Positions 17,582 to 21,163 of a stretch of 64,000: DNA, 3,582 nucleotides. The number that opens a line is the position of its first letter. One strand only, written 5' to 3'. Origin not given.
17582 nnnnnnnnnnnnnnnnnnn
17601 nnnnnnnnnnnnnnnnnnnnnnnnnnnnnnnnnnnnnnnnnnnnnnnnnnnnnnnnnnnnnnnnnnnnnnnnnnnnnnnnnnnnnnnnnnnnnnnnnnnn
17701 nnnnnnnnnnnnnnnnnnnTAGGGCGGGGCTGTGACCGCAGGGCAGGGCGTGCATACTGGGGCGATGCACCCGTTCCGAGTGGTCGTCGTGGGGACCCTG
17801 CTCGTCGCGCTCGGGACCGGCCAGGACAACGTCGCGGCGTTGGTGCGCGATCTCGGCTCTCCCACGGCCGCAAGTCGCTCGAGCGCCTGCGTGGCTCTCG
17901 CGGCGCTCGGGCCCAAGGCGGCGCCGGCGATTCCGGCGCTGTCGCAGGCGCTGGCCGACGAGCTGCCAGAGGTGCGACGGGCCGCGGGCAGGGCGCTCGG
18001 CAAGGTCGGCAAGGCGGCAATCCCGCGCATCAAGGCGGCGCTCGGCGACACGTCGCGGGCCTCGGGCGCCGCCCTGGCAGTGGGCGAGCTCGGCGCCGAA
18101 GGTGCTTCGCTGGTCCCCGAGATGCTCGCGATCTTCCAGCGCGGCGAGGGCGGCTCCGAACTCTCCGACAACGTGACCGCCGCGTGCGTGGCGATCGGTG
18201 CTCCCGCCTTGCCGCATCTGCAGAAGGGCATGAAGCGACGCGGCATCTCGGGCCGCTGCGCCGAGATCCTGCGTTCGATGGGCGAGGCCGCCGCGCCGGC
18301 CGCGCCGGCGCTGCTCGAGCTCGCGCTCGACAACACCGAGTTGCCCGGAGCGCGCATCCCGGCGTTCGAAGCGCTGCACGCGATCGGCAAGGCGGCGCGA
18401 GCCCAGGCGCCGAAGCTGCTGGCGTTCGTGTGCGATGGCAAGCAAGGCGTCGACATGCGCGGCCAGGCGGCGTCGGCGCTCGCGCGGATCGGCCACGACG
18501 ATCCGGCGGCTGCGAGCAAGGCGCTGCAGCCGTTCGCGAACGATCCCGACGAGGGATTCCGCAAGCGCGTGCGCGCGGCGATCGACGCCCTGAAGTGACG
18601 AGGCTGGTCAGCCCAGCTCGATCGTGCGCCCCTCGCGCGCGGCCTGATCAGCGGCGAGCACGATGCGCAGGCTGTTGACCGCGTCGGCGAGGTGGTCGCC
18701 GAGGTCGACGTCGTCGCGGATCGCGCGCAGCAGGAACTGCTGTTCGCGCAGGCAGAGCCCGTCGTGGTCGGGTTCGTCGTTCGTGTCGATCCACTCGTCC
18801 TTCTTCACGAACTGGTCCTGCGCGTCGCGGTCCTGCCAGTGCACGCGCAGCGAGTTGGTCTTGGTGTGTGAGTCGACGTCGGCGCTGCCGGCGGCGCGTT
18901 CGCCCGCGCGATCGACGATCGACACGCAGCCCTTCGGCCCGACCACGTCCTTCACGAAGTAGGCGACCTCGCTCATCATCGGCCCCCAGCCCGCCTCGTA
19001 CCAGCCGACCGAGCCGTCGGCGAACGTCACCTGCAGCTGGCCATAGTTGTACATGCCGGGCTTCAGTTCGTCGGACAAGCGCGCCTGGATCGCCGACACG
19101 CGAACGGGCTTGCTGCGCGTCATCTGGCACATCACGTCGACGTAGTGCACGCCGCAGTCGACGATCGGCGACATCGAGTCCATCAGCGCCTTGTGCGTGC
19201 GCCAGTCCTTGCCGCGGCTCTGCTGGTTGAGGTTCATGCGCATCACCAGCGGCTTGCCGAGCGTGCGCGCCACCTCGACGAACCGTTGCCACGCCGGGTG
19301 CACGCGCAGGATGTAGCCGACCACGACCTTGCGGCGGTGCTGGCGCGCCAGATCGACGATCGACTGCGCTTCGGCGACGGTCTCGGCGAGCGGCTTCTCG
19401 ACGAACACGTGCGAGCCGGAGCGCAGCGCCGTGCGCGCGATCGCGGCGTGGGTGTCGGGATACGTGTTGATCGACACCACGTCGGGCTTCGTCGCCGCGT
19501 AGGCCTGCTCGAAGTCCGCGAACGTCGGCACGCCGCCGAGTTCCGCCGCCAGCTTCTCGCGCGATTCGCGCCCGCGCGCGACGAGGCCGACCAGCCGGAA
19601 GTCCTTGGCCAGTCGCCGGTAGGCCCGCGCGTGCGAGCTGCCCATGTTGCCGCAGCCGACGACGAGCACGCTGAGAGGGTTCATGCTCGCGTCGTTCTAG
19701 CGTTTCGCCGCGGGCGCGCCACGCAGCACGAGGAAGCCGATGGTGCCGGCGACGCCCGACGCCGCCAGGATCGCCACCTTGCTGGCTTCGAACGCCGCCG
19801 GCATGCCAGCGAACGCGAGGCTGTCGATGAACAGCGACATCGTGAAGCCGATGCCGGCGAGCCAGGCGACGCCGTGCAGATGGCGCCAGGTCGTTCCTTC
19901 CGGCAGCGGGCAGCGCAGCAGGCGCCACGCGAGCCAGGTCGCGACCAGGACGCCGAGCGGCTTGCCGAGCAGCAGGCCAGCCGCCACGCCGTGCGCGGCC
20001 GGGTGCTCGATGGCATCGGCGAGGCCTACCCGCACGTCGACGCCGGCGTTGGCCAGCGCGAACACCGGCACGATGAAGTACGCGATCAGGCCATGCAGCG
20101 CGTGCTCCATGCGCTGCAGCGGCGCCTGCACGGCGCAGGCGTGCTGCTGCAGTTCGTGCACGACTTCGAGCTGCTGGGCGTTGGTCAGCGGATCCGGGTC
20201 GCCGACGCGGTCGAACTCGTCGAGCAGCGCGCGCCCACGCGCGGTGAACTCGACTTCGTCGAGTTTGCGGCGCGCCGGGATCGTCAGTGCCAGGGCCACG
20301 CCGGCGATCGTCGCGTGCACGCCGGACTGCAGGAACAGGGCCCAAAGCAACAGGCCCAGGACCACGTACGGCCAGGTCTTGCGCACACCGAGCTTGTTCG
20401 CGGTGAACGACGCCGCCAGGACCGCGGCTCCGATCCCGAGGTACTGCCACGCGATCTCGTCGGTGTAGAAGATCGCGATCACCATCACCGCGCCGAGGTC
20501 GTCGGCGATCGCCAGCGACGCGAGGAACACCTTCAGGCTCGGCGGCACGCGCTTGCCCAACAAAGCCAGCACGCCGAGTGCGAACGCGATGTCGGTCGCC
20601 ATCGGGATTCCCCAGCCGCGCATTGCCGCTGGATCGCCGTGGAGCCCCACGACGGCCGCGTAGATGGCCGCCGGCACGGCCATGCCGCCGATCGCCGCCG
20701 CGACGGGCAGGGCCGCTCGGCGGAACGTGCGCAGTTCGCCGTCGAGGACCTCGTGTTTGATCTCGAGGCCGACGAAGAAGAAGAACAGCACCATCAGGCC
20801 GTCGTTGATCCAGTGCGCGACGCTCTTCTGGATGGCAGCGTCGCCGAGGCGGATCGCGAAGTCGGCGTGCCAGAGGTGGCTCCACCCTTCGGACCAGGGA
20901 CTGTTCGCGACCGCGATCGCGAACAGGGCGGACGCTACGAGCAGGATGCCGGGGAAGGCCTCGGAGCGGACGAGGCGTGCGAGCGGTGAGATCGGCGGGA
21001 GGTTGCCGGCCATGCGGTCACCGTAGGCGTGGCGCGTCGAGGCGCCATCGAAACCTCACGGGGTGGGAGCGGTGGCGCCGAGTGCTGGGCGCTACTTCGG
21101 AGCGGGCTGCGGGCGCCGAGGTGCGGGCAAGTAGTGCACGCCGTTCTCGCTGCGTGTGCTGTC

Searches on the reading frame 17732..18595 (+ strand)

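Call 56: search_protein_families(library=pfam, proteins=[window:17732-18595:+], max_evalue=0.00001)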
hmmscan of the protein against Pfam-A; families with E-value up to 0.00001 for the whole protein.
window:17732-18595:+ (288 aa): 2 families
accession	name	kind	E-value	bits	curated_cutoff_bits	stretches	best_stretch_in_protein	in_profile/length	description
PF13646.12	HEAT_2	-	3.9e-12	46.7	27.7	1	41-110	8-77/88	HEAT repeats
PF03130.22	HEAT_PBS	-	5.9e-06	26.8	20.9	0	81-106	1-27/27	PBS lyase HEAT-like repeat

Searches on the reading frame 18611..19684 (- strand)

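Call 56: search_protein_families(library=pfam, proteins=[window:18611-19684:-], max_evalue=0.00001)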
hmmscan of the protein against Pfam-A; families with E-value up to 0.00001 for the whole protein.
window:18611-19684:- (358 aa): 4 families
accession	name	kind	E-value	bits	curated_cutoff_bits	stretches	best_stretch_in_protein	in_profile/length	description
PF01408.29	GFO_IDH_MocA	-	5.6e-29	101.7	24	1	5-124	2-120/120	Oxidoreductase family, NAD-binding Rossmann fold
PF22725.1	GFO_IDH_MocA_C3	-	1e-11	45.3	27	1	141-234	12-105/124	GFO/IDH/MocA C-terminal domain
PF02894.22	GFO_IDH_MocA_C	-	1e-07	32.4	22.9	1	141-357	8-218/218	Oxidoreductase family, C-terminal alpha/beta domain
PF03447.22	NAD_binding_3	-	7e-06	27.2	24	0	10-122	1-115/116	Homoserine dehydrogenase, NAD binding domain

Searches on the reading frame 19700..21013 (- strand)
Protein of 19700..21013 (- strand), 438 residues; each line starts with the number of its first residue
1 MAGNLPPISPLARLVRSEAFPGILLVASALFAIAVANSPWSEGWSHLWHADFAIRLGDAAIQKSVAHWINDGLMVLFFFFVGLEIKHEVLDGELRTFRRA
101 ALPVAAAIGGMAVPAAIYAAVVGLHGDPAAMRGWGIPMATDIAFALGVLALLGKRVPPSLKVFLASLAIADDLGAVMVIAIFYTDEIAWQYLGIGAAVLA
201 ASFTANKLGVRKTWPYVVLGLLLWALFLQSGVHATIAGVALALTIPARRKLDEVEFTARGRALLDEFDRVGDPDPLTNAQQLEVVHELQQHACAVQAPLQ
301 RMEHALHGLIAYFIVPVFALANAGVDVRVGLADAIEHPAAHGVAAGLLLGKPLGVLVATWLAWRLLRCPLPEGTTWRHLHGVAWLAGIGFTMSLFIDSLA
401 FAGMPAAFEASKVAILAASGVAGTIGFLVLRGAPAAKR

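Call 56: search_protein_families(library=pfam, proteins=[window:19700-21013:-], max_evalue=0.00001)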
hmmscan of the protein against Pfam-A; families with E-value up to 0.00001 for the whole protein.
window:19700-21013:- (438 aa): 1 family
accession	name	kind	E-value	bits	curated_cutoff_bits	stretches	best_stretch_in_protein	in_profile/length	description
PF06965.17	Na_H_antiport_1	-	1.9e-145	484.9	23.5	1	13-430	2-374/374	Na+/H+ antiporter 1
